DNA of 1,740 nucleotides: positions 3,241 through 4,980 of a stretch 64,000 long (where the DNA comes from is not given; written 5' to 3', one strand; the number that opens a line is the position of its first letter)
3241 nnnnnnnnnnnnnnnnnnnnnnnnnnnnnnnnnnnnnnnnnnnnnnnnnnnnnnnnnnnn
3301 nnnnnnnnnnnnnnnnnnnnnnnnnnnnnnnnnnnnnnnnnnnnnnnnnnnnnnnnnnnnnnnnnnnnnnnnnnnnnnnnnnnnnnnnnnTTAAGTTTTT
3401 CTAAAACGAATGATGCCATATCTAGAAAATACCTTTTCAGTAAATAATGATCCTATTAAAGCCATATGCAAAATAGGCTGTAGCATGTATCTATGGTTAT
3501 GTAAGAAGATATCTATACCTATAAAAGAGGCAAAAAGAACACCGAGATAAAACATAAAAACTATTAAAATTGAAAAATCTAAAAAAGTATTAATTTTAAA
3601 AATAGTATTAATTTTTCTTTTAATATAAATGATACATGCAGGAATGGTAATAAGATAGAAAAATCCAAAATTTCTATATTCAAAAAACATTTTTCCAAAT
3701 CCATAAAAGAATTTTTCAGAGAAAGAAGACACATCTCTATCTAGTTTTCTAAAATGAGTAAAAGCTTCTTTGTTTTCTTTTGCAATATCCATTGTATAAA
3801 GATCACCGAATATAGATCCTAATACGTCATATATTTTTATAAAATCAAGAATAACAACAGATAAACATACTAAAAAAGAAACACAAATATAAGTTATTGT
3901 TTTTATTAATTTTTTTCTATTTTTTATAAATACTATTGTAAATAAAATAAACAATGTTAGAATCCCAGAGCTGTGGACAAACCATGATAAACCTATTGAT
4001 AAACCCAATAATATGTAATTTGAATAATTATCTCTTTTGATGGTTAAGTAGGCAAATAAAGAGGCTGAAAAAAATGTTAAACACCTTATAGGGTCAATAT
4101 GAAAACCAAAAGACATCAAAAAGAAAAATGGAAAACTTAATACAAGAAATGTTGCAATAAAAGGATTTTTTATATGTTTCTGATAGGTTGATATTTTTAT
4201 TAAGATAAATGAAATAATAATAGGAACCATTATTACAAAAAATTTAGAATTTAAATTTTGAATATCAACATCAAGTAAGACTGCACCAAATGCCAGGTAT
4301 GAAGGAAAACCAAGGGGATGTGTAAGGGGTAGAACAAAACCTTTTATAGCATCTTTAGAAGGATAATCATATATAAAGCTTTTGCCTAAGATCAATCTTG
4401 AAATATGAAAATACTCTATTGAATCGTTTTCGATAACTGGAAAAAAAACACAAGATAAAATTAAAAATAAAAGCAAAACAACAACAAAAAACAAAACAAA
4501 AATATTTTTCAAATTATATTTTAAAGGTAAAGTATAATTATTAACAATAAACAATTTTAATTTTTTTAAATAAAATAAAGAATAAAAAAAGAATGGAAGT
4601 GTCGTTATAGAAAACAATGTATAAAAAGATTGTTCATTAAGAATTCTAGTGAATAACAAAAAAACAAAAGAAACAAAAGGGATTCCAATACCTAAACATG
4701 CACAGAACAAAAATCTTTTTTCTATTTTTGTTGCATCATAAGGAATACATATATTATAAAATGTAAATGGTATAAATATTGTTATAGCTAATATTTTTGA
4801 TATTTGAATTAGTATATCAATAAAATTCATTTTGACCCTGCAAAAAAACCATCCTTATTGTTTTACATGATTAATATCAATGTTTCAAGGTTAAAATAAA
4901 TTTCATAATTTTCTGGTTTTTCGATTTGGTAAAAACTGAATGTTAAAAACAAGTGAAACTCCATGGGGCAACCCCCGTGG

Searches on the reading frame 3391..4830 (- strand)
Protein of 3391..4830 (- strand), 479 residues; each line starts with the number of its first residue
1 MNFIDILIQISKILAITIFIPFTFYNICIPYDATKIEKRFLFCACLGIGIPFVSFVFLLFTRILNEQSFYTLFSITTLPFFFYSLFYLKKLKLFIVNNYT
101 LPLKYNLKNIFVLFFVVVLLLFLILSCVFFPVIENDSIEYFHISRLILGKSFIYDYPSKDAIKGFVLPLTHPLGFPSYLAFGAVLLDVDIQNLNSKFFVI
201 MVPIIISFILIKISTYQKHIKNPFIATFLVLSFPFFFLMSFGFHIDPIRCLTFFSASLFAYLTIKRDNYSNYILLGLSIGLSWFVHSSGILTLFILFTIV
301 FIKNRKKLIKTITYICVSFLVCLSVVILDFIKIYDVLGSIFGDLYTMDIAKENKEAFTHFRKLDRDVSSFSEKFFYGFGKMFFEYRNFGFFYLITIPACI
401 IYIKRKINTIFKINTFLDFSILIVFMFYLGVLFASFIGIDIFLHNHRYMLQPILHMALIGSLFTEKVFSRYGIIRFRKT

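Call 44: search_protein_families(library=pfam, proteins=[window:3391-4830:-], max_evalue=0.001)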
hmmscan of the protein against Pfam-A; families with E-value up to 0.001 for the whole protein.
window:3391-4830:- (479 aa): 1 family
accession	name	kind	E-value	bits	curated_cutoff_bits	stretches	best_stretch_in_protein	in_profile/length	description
PF13231.12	PMT_2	-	7.5e-05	23.4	26.1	1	171-324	2-155/160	Dolichyl-phosphate-mannose-protein mannosyltransferase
